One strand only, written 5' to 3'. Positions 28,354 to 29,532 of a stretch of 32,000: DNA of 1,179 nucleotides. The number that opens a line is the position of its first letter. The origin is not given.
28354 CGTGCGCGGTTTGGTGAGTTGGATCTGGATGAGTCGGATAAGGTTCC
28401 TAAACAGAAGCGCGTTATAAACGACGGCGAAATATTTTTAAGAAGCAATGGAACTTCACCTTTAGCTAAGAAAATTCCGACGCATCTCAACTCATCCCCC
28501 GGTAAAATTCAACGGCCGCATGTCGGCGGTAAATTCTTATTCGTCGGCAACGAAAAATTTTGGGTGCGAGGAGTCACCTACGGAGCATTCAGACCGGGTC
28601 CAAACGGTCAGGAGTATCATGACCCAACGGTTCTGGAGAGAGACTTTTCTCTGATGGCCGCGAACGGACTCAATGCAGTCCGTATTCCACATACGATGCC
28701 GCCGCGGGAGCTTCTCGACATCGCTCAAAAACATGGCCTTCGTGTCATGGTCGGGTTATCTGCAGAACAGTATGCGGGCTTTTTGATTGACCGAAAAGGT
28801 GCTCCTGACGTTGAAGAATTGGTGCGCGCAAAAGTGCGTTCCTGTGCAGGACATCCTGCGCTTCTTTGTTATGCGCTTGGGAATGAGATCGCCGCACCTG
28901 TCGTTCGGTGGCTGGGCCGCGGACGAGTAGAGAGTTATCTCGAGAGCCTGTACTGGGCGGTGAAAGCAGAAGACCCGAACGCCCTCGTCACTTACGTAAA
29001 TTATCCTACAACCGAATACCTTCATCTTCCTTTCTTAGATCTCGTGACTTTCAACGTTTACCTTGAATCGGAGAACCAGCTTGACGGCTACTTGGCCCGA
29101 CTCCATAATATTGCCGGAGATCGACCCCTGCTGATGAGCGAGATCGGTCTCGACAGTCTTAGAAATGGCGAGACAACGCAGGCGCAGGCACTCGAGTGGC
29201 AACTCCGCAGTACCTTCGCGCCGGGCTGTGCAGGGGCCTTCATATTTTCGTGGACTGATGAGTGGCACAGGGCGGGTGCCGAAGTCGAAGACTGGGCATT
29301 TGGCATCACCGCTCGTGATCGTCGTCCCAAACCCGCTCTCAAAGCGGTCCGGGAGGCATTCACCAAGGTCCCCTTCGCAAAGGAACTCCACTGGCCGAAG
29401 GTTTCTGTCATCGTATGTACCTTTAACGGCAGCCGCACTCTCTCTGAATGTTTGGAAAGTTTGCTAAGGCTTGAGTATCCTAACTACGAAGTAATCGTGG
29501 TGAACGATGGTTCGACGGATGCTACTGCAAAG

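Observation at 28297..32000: GH + GT2 + membrane-domain fusion synthase translationally overlapped with an MsbA-like ABC exporter: candidate glycan/glycolipid synthesis-export module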

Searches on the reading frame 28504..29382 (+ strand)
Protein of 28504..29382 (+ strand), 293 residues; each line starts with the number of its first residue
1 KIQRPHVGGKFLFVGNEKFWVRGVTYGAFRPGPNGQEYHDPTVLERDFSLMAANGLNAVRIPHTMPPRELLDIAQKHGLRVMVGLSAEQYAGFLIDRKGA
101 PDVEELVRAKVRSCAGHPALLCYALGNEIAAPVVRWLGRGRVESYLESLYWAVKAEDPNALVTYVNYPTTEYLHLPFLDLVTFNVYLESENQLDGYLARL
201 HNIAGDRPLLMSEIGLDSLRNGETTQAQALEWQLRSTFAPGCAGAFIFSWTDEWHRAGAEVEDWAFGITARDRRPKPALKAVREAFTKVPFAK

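Call 44: search_solved_structures(query=window:28504-29382:+, max_evalue=1, show_alignments=2)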
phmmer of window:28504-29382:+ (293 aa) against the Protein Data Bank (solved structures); distinct sequences matched with E-value up to 1: 82 (the best 60 are shown).
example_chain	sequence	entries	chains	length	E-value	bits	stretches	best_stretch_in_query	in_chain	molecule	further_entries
9oro_A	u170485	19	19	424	5.6e-08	35.4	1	51-288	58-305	Glycoside hydrolase family 158 | GH158(Pro)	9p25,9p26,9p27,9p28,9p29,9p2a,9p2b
6ncw_A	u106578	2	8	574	3.4e-05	26.3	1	43-287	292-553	Beta-galacturonidase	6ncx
6u7i_A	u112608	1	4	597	0.0001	24.7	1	39-290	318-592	Beta-glucuronidase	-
1bhg_A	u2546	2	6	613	0.00015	24.1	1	18-187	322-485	BETA-GLUCURONIDASE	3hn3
3muy_1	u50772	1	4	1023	0.00018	23.9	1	11-129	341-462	Beta-D-galactosidase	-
43ls_A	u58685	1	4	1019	0.00019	23.8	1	11-129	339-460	Beta-galactosidase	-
1px3_A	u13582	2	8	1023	0.00019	23.8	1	11-129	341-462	beta-galactosidase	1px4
1dp0_A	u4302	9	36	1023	0.00019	23.8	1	11-129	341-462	BETA-GALACTOSIDASE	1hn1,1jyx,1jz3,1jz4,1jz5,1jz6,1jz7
1f4a_A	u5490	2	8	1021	0.00019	23.8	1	11-129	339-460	BETA-GALACTOSIDASE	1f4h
9hki_A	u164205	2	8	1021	0.00019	23.8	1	11-129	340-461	Beta-galactosidase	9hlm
5a1a_A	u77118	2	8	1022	0.00019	23.8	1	11-129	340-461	BETA-GALACTOSIDASE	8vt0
1jz2_A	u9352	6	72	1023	0.00019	23.8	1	11-129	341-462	Beta-Galactosidase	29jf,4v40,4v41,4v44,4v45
3j7h_A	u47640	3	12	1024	0.00019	23.8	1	11-129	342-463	Beta-galactosidase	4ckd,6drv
9wln_A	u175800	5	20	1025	0.00019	23.8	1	11-129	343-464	Beta-galactosidase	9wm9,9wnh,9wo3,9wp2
3muz_1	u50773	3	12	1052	0.0002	23.8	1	11-129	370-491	Beta-galactosidase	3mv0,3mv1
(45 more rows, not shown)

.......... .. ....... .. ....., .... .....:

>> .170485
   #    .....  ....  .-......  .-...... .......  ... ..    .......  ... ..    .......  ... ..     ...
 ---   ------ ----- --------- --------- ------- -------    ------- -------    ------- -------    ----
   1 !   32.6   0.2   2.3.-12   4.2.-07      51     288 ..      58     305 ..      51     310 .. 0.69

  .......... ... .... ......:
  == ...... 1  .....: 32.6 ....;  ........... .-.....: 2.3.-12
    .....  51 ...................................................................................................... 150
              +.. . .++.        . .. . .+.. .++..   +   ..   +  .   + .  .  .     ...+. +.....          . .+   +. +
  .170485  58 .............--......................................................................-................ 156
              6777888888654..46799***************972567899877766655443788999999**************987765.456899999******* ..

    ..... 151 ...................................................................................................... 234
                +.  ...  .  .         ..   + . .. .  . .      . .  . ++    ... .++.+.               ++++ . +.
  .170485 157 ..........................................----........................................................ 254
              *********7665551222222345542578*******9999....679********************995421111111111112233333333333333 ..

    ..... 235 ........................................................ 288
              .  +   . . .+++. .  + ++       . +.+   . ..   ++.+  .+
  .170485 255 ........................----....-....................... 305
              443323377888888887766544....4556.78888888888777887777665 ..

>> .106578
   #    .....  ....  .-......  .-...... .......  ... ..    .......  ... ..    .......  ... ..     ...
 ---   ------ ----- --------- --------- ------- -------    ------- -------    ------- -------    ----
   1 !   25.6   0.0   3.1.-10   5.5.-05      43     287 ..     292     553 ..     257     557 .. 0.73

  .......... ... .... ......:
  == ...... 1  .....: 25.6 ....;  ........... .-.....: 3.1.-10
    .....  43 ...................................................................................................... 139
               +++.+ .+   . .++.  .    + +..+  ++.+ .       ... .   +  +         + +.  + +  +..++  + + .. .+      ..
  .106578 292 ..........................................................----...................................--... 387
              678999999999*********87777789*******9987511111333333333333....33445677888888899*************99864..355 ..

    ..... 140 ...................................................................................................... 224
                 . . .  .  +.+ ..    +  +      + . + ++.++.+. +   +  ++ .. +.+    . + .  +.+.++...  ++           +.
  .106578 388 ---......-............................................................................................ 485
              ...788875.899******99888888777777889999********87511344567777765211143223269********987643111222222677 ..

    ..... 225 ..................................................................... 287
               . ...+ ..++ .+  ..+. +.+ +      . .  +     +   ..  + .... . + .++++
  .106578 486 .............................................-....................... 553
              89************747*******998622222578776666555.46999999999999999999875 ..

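Call 55: search_protein_representatives(protein=window:28504-29382:+)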
Query: 293 residues. Proteins with E-value up to 0.001 (for the whole library): 2932; up to 1e-10: 1687; up to 1e-30: 548. The best 150 are listed.
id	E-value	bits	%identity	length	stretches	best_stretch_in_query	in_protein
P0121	3.4e-115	400.6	62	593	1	4-292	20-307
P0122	4.8e-110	383.7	61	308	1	3-283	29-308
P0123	1.1e-107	376.0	62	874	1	4-290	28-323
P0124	5.9e-106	370.3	59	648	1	2-291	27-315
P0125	8.1e-105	366.6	56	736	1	4-292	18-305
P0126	4.1e-103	361.0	55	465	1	5-291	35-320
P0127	3.3e-98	344.9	55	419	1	4-287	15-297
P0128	1.3e-97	343.0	55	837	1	5-291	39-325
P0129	4.0e-97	341.3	63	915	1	54-292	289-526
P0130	2.1e-96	338.9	55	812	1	3-291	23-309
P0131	9.2e-96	336.8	63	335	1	4-258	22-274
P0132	1.1e-95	336.6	57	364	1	4-270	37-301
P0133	1.7e-95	335.9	58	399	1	4-263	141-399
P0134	2.6e-94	332.1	69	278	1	82-292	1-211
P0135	6.9e-94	330.7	64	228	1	9-232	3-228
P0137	7.2e-92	324.0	50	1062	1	4-288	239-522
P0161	1.5e-77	277.0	48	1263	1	4-292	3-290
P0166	2.5e-76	273.0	47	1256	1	6-291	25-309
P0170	1.2e-75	270.7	46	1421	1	3-291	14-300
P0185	2.7e-72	259.8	45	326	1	4-284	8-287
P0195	1.7e-68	247.3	42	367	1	9-287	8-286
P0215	4.4e-64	232.8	41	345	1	3-292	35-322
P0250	1.9e-59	217.6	38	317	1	3-290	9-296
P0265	8.2e-57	208.9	46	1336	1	44-284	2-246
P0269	1.4e-56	208.2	42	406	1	9-292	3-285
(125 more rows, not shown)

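Call 56: search_protein_families(library=pfam, proteins=[P0161, P0166, P0170, P0265, P0137, P0250, P0185, P0215, P0195, P0269], max_evalue=0.001)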
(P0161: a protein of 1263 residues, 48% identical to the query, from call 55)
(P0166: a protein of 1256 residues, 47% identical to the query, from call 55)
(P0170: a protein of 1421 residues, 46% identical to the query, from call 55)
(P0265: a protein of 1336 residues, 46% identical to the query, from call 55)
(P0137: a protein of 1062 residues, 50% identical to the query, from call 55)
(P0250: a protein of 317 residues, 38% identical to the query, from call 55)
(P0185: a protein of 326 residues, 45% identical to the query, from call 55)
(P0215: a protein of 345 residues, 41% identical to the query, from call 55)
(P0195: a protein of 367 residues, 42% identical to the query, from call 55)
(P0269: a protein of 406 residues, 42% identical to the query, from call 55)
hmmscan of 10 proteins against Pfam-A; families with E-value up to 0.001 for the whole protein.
P0161 (1263 aa): 10 families
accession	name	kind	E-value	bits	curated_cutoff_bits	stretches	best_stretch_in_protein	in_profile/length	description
PF00535.33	Glycos_transf_2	-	1.7e-32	113.1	23.3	1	301-454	1-164/168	Glycosyl transferase family 2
PF13641.12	Glyco_tranf_2_3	-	3.1e-25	90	27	1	298-507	1-224/230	Glycosyltransferase like family 2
PF25021.1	TEN_NHL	-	2e-20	73.6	27.1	2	985-1070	260-357/357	Teneurin NHL domain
PF01436.27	NHL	-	2.2e-20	72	20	3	1042-1067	1-26/28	NHL repeat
PF13632.12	Glyco_trans_2_3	-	1.6e-14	54.6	27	1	375-565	1-190/198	Glycosyl transferase family group 2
PF13506.12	Glyco_transf_21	-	5e-10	39.5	21.7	1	367-507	25-169/174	Glycosyl transferase family 21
PF10111.15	Glyco_tranf_2_2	-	4.5e-08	33.4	27.3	1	301-391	1-100/276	Glycosyltransferase like family 2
PF02836.23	Glyco_hydro_2_C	-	3.2e-07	30.2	21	1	9-218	6-216/302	Glycosyl hydrolases family 2, TIM barrel domain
PF23500.1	DUF7133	-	3.6e-05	23.7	27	0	939-1004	284-347/385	Domain of unknown function (DUF7133)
PF08450.18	SGL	-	0.00047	20.3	26.3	0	932-1071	44-163/246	SMP-30/Gluconolactonase/LRE-like region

P0166 (1256 aa): 9 families
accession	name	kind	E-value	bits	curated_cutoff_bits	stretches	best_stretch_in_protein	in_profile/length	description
PF00535.33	Glycos_transf_2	-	3.9e-33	115.2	23.3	1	320-476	1-166/168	Glycosyl transferase family 2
PF13641.12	Glyco_tranf_2_3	-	1.8e-28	100.6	27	1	317-526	2-223/230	Glycosyltransferase like family 2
PF01436.27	NHL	-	8.5e-24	82.8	20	3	1104-1129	1-26/28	NHL repeat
PF25021.1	TEN_NHL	-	1.1e-18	67.7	27.1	2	934-1144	34-238/357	Teneurin NHL domain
PF13632.12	Glyco_trans_2_3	-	3.5e-18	66.6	27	1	395-591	1-165/198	Glycosyl transferase family group 2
PF13506.12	Glyco_transf_21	-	5.3e-14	52.5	21.7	1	387-528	25-170/174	Glycosyl transferase family 21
PF10111.15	Glyco_tranf_2_2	-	1.2e-09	38.5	27.3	1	320-411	1-100/276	Glycosyltransferase like family 2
PF13449.12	Phytase-like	-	4.4e-05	24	27.6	0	1052-1081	73-102/284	Esterase-like activity of phytase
PF08450.18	SGL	-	4.7e-05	23.6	26.3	0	938-1081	93-218/246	SMP-30/Gluconolactonase/LRE-like region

P0170 (1421 aa): 9 families
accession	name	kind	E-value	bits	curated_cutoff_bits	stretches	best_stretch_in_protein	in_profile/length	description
PF00664.28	ABC_membrane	-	1.2e-30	107.6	28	1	856-1138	5-271/274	ABC transporter transmembrane region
PF00005.33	ABC_tran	-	3.1e-26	93.1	25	1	1204-1352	1-137/137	ABC transporter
PF00535.33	Glycos_transf_2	-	5.8e-26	91.9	23.3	1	310-419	1-116/168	Glycosyl transferase family 2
PF13641.12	Glyco_tranf_2_3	-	1.7e-18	67.9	27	1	307-516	1-224/230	Glycosyltransferase like family 2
PF02836.23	Glyco_hydro_2_C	-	2.2e-10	40.6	21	1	51-227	34-213/302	Glycosyl hydrolases family 2, TIM barrel domain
PF13632.12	Glyco_trans_2_3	-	2.5e-10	41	27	1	385-624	2-197/198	Glycosyl transferase family group 2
PF10111.15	Glyco_tranf_2_2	-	2e-08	34.5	27.3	1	310-396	1-96/276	Glycosyltransferase like family 2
PF13506.12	Glyco_transf_21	-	1.9e-06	27.9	21.7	1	375-519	24-172/174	Glycosyl transferase family 21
PF03198.20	Glyco_hydro_72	-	0.0006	19.6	25.9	1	20-166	17-173/314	Glucanosyltransferase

P0265 (1336 aa): 7 families
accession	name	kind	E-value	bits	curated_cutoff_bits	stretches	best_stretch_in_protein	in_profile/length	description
PF00664.28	ABC_membrane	-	1e-40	140.6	28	1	823-1058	43-274/274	ABC transporter transmembrane region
PF00005.33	ABC_tran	-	6.9e-28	98.4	25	1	1120-1269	1-137/137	ABC transporter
PF00535.33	Glycos_transf_2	-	1.3e-27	97.3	23.3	1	263-418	1-166/168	Glycosyl transferase family 2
PF13632.12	Glyco_trans_2_3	-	7.9e-15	55.6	27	1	337-564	1-178/198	Glycosyl transferase family group 2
PF13641.12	Glyco_tranf_2_3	-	1.6e-14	55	27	1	260-469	1-224/230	Glycosyltransferase like family 2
PF13506.12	Glyco_transf_21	-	5.7e-08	32.9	21.7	1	328-471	24-171/174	Glycosyl transferase family 21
PF10111.15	Glyco_tranf_2_2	-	8.8e-08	32.4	27.3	1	263-350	1-97/276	Glycosyltransferase like family 2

P0137 (1062 aa): 8 families
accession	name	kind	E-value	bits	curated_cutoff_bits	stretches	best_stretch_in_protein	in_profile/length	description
PF00535.33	Glycos_transf_2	-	1.3e-58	198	23.3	2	535-689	1-164/168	Glycosyl transferase family 2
PF13641.12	Glyco_tranf_2_3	-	5.9e-27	95.6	27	1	534-742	3-224/230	Glycosyltransferase like family 2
PF10111.15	Glyco_tranf_2_2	-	6.3e-14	52.6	27.3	2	535-618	1-92/276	Glycosyltransferase like family 2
PF02836.23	Glyco_hydro_2_C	-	7.5e-12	45.4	21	1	242-521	3-298/302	Glycosyl hydrolases family 2, TIM barrel domain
PF03198.20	Glyco_hydro_72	-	2.8e-10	40.4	25.9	1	239-364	11-147/314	Glucanosyltransferase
PF13632.12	Glyco_trans_2_3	-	5.4e-10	39.9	27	1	610-850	1-189/198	Glycosyl transferase family group 2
PF13506.12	Glyco_transf_21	-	1.3e-06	28.4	21.7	1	602-741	25-168/174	Glycosyl transferase family 21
PF13704.12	Glyco_tranf_2_4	-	3.3e-06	28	27.5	0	542-634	2-85/98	Glycosyl transferase family 2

P0250 (317 aa): 2 families
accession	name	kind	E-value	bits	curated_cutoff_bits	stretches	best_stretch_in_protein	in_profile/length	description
PF03198.20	Glyco_hydro_72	-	4.4e-08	33.2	25.9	1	8-140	9-152/314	Glucanosyltransferase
PF02836.23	Glyco_hydro_2_C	-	5.5e-08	32.7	21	1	13-291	3-296/302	Glycosyl hydrolases family 2, TIM barrel domain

P0185 (326 aa): 2 families
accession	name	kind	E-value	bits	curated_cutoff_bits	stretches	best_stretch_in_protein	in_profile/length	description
PF03198.20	Glyco_hydro_72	-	2.3e-08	34.1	25.9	1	14-136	18-150/314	Glucanosyltransferase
PF02836.23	Glyco_hydro_2_C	-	3.6e-06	26.8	21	1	46-223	36-216/302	Glycosyl hydrolases family 2, TIM barrel domain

P0215 (345 aa): 2 families
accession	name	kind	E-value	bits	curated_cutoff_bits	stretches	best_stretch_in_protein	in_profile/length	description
PF02836.23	Glyco_hydro_2_C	-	1.3e-07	31.5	21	1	38-246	2-211/302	Glycosyl hydrolases family 2, TIM barrel domain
PF04124.18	Dor1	-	0.0003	20.2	23.3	1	172-267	75-170/339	Dor1-like family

P0195 (367 aa): 1 family
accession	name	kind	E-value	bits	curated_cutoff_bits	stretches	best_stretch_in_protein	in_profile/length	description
PF02836.23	Glyco_hydro_2_C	-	3.4e-06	26.9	21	1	11-284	8-296/302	Glycosyl hydrolases family 2, TIM barrel domain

P0269 (406 aa): 3 families
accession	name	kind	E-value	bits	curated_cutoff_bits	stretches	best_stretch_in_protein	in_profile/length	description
PF00535.33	Glycos_transf_2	-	1.5e-14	54.7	23.3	1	295-351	1-55/168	Glycosyl transferase family 2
PF02836.23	Glyco_hydro_2_C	-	1.1e-06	28.5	21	0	28-164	28-166/302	Glycosyl hydrolases family 2, TIM barrel domain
PF13641.12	Glyco_tranf_2_3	-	2e-05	25.2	27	1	292-349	1-58/230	Glycosyltransferase like family 2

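Call 85: find_encoding_contigs(protein=P0170, flank=6000, max_places=3)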
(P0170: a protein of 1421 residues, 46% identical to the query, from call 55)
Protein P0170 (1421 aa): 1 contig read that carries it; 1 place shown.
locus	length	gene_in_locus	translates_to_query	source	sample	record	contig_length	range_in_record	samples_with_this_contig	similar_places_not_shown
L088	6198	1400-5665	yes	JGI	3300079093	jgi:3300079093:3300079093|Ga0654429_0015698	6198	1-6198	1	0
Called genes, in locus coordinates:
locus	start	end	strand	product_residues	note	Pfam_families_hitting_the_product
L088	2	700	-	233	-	?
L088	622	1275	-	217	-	PF07963:N_methyl (weak), PF07596:SBP_bac_10 (weak)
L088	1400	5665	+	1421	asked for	PF02836:Glyco_hydro_2_C, PF00535:Glycos_transf_2, PF10111:Glyco_tranf_2_2 (weak), PF13641:Glyco_tranf_2_3, PF13632:Glyco_trans_2_3, PF00664:ABC_membrane, PF00005:ABC_tran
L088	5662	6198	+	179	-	?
